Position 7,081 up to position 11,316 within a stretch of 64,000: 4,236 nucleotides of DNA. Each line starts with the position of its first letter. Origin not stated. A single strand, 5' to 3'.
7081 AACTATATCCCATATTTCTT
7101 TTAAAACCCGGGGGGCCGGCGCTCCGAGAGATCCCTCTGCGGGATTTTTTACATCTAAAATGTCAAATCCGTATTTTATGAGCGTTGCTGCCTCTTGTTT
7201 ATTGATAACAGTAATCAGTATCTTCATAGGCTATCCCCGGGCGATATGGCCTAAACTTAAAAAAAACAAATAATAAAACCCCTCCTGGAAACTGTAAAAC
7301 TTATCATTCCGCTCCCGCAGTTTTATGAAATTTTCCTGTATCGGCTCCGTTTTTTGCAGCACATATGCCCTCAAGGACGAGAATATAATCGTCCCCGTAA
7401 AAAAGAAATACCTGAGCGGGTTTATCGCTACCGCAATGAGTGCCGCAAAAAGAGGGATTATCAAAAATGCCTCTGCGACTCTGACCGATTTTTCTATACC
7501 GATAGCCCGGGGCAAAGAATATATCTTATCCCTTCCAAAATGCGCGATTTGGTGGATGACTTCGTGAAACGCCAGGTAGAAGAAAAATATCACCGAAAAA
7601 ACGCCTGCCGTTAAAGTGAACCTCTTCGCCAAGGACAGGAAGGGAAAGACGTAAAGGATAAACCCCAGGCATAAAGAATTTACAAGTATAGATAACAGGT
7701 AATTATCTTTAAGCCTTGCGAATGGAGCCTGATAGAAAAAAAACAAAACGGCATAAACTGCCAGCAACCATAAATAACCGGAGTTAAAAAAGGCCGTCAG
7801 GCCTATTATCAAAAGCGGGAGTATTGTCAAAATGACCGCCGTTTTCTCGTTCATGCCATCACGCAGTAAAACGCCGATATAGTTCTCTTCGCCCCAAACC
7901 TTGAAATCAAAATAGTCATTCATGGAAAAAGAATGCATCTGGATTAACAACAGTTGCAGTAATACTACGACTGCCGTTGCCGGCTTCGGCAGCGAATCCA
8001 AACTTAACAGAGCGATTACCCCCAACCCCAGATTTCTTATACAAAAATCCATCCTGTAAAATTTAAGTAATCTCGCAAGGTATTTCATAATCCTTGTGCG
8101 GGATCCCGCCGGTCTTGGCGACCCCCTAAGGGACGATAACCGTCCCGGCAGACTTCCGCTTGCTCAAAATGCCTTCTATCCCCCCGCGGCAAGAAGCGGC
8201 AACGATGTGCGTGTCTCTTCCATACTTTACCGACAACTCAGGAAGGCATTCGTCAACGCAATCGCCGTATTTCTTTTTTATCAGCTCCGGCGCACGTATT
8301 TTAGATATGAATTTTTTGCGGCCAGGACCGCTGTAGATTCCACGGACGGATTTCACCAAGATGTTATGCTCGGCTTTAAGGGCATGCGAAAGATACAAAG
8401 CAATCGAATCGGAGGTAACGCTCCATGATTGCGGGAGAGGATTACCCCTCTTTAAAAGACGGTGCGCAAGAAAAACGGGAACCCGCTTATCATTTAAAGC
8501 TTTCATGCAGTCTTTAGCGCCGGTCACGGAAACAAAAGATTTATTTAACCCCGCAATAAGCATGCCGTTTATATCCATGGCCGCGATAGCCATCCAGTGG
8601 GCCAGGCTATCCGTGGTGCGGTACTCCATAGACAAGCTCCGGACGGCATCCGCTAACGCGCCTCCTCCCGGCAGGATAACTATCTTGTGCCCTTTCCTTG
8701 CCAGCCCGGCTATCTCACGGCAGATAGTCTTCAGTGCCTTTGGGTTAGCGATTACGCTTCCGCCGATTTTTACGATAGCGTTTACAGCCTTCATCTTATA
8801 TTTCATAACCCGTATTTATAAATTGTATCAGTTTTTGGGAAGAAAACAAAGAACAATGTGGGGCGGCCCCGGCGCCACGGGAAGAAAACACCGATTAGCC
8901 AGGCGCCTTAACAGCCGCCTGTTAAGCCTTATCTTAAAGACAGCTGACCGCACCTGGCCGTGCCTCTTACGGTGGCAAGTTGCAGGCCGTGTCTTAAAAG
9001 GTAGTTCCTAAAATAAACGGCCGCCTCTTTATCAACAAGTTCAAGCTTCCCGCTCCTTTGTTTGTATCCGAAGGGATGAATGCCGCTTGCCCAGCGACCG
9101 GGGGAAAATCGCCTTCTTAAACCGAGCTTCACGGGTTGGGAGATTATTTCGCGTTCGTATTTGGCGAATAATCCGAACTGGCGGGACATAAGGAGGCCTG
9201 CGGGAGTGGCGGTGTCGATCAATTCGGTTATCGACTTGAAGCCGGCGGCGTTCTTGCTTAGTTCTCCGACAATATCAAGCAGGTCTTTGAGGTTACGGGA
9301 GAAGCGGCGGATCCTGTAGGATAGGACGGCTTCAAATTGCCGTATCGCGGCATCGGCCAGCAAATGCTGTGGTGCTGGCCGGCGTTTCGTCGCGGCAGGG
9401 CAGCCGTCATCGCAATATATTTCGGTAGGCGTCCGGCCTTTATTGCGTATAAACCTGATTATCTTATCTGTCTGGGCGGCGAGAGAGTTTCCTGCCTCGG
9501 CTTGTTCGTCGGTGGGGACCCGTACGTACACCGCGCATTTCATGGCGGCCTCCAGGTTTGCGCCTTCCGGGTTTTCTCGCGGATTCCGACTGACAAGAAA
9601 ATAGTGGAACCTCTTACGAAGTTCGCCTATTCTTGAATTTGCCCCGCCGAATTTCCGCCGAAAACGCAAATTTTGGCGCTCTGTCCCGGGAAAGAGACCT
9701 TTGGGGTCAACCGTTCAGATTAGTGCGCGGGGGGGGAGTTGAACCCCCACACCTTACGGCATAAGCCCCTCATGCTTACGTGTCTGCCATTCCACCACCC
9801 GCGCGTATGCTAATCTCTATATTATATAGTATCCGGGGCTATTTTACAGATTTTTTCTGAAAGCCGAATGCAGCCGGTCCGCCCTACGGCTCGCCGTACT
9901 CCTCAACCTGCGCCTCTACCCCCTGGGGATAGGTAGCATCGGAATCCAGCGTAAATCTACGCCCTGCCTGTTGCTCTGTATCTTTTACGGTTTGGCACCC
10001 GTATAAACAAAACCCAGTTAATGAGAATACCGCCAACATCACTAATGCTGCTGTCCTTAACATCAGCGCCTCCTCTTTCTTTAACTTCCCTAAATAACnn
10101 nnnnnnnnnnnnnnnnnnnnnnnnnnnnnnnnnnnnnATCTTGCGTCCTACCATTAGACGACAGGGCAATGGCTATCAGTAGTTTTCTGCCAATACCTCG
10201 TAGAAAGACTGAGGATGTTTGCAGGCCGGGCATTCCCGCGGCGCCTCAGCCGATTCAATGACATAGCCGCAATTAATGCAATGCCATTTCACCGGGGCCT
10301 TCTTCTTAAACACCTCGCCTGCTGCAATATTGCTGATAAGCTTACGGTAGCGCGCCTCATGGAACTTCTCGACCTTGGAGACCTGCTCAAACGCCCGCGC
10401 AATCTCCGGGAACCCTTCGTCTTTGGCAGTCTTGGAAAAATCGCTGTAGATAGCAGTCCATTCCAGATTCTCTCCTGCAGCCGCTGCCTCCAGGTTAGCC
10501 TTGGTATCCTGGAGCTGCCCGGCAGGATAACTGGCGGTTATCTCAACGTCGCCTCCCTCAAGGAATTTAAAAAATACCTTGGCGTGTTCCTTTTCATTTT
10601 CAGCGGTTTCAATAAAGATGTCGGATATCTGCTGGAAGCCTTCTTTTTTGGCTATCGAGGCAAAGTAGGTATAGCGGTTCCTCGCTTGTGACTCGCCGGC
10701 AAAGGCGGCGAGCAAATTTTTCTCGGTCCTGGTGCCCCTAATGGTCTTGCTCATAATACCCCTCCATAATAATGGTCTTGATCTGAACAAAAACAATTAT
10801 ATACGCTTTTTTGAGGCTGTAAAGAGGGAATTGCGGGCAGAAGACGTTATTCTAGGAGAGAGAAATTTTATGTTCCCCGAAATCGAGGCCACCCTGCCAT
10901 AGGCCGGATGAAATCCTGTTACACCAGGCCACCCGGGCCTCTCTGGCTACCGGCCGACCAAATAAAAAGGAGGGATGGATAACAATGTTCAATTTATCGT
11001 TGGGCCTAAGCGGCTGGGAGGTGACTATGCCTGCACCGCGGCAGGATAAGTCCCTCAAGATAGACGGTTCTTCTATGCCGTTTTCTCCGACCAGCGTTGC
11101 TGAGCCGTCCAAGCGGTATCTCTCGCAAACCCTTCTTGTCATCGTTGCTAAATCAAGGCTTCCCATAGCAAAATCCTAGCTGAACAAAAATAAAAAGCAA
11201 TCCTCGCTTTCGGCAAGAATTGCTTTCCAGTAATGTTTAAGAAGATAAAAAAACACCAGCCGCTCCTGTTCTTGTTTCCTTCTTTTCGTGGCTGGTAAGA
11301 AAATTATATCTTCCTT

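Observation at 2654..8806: Archaeal-type methanofuran 'furan-arm' genes (MfnB, MfnE-like, MfnF-like) combined with radical SAM, HAD and UbiA-like genes in one bacterial operon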

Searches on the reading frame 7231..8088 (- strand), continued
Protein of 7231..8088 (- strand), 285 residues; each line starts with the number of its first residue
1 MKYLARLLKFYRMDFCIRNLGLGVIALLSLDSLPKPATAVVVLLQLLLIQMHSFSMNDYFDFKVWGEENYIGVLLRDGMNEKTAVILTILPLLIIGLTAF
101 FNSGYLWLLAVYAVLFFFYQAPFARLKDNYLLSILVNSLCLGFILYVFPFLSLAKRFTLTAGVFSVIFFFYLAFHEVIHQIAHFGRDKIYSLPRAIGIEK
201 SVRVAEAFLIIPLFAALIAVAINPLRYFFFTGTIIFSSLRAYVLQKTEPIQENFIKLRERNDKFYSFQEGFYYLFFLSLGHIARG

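Call 68: find_encoding_contigs(protein=P0135, flank=10000, max_places=1)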
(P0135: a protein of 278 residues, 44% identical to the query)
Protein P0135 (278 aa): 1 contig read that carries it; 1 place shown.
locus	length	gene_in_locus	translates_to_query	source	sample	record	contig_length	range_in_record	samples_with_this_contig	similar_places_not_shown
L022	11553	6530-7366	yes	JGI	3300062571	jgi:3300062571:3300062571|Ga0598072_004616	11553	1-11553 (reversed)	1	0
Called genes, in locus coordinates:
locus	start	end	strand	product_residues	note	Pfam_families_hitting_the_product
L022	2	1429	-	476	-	?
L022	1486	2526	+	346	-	PF13439:Glyco_transf_4, PF00534:Glycos_transf_1, PF13692:Glyco_trans_1_4, PF20706:GT4-conflict (weak)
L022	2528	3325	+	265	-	PF05575:V_cholerae_RfbT, PF02475:TRM5-TYW2_MTfase, PF05050:Methyltransf_21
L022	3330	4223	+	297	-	PF00535:Glycos_transf_2, PF10111:Glyco_tranf_2_2, PF13641:Glyco_tranf_2_3, PF13632:Glyco_trans_2_3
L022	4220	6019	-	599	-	PF13522:GATase_6, PF13537:GATase_7, PF00733:Asn_synthase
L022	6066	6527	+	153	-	-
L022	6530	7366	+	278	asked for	PF01040:UbiA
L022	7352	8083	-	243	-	PF00977:His_biosynth, PF05690:ThiG (faint)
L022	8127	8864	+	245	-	PF04476:4HFCP_synth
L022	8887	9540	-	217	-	PF00696:AA_kinase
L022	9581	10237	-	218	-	-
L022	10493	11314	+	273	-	PF00535:Glycos_transf_2, PF13641:Glyco_tranf_2_3, PF13632:Glyco_trans_2_3 (faint)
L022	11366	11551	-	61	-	?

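Call 84: find_related_loci(query=A1, collection=metagenome_contigs, flank=10000)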
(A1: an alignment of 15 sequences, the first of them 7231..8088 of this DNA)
Query A1 (285 aa) in metagenome_contigs; peptide patterns used: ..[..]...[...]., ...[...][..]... (x = any residue, [..] = any of these).
316 stretches matched a pattern; 13 encode a relative of the query (tblastn E <= 1e-3); 13 distinct loci.
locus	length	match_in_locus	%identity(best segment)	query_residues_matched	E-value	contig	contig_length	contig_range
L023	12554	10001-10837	59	6-284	1e-97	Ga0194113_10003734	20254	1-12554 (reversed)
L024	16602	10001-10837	59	6-284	1e-97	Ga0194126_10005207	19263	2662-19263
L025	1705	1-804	56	9-274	5e-93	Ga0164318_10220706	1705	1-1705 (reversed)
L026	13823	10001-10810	48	9-278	4e-75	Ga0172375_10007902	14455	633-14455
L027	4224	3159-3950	48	7-270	4e-74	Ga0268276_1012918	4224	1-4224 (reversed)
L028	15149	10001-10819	42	6-280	6e-52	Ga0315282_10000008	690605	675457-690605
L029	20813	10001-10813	36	4-277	5e-43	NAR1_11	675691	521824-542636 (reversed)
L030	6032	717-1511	39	7-274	4e-43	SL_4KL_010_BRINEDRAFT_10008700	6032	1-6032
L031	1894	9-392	57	157-284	1e-40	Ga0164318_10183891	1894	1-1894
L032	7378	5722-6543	35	9-282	2e-39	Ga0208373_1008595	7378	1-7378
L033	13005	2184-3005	35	9-282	2e-39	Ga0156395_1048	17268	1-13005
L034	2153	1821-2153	52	6-116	3e-35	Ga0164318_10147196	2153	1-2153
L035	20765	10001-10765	35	8-260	1e-31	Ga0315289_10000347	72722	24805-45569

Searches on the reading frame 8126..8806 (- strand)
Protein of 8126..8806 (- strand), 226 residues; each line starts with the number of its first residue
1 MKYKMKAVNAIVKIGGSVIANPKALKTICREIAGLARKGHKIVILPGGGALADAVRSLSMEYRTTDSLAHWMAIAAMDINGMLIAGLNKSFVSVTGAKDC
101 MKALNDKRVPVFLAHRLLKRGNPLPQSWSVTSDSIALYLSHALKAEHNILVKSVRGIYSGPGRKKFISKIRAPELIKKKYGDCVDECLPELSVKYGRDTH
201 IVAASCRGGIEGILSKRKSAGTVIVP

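Call 3: search_protein_families(library=pfam, proteins=[window:8126-8806:-], max_evalue=0.01)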
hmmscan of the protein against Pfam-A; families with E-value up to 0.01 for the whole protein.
window:8126-8806:- (226 aa): 1 family
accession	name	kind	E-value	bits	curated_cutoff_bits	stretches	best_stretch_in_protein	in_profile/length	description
PF00696.33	AA_kinase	-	1e-21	78.2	24.9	1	11-177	4-202/234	Amino acid kinase family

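Call 4: search_protein_families(library=ncbifam, proteins=[window:8126-8806:-], max_evalue=0.01)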
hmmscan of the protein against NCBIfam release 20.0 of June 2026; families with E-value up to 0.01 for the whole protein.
window:8126-8806:- (226 aa): 12 families
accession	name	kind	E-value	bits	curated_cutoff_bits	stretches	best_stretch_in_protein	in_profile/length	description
NF040622.1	MfnE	equivalog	1.8e-32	112.8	300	1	11-224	3-210/211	[5-(aminomethyl)furan-3-yl]methyl phosphate kinase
TIGR00761.1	argB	equivalog_domain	1.5e-11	44.3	151.3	1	10-95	2-86/231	acetylglutamate kinase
NF040647.1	IPPK_Arch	equivalog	1.6e-07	30.9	120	1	129-224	150-259/259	isopentenyl phosphate kinase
TIGR02076.1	pyrH_arch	equivalog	3e-07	30.3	158.05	1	11-170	2-160/222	UMP kinase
NF010662.0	PRK14058.1-4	equivalog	1.2e-05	24.7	194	0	11-63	3-51/264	[LysW]-aminoadipate/[LysW]-glutamate kinase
NF010659.0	PRK14058.1-1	equivalog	2e-05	23.9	223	1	11-90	3-85/267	[LysW]-aminoadipate kinase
TIGR01027.1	proB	equivalog_domain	3.3e-05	23.2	186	1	11-88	4-84/363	glutamate 5-kinase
NF005159.0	PRK06635.2-3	equivalog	0.00046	19.3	379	0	132-164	160-192/406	aspartate kinase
TIGR00657.1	asp_kinases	subfamily_domain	0.002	17.3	208.7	0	11-44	5-39/442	aspartate kinase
TIGR00656.1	asp_kin_monofn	equivalog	0.0046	16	402.25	0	132-162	160-190/407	aspartate kinase, monofunctional class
TIGR02075.1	pyrH_bact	equivalog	0.0051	16.4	243.9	0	18-86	19-85/233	UMP kinase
NF010661.0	PRK14058.1-3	equivalog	0.0063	15.6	251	0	10-85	3-80/283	acetylglutamate/acetylaminoadipate kinase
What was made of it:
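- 8126..8806 (-): MfnE-like amino-acid-kinase-fold kinase. Its inferred role is to convert the furan-3-ylmethyl phosphate into the diphosphate. The NCBIfam best hit is MfnE NF040622, 112.8 bits over 3-210/211 of the model, below the cutoff of 300 (calls 3, 4).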

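Call 24: search_solved_structures(query=window:8126-8806:-, max_evalue=0.01)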
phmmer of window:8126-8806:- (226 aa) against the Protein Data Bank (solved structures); distinct sequences matched with E-value up to 0.01: 12.
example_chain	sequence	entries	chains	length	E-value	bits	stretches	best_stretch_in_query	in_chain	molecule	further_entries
7qrh_AAA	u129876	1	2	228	1.1e-20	77.7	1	11-215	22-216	Aspartate/glutamate/uridylate kinase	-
2bmu_A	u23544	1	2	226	5e-07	33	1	9-176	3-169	URIDYLATE KINASE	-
2ji5_A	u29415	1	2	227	7.4e-07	32.4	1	11-175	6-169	URIDYLATE KINASE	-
2bri_A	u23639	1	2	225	7.5e-07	32.4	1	11-175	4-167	URIDYLATE KINASE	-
2brx_A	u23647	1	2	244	7.5e-07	32.4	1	10-175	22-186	URIDYLATE KINASE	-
2ij9_A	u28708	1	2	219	3.2e-06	30.4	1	10-170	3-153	Uridylate kinase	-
2jj4_A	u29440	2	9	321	0.00012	25.3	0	125-174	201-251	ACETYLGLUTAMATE KINASE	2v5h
2rd5_A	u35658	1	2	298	0.00013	25.1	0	5-98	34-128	Acetylglutamate kinase-like protein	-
4usj_A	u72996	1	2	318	0.00016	24.8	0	5-98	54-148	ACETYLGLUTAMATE KINASE, CHLOROPLASTIC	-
8j0e_F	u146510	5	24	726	0.00034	23.8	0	101-184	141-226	Delta-1-pyrroline-5-carboxylate synthase B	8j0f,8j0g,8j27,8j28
2buf_A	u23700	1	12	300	0.00037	23.6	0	10-95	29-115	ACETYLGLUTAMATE KINASE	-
2bty_A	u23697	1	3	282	0.0057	19.7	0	10-64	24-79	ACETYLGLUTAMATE KINASE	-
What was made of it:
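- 8126..8806 (-): The best PDB relative is 7QRH, an uncharacterised 'Asp/Glu/uridylate kinase' (call 24).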

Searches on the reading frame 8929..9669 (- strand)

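Call 30: search_protein_families(library=pfam, proteins=[window:8929-9669:-], max_evalue=0.001)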
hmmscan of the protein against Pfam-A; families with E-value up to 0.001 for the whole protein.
window:8929-9669:- (246 aa): 1 family
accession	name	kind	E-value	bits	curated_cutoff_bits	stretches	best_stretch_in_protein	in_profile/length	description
PF00239.26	Resolvase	-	7e-27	94.7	23.3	1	46-192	2-144/145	Resolvase, N terminal domain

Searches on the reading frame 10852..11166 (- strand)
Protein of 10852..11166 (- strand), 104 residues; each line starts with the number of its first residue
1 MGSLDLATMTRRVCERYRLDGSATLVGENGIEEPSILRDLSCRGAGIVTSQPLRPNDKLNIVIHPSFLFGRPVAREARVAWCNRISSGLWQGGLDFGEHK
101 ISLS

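Call 30: search_protein_families(library=pfam, proteins=[window:10852-11166:-], max_evalue=0.001)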
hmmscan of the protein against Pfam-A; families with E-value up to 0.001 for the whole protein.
window:10852-11166:- (104 aa): 1 family
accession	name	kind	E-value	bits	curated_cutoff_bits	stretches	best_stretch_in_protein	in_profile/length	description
PF07238.19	PilZ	-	5.9e-10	39.8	22.5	1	11-88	2-78/102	PilZ domain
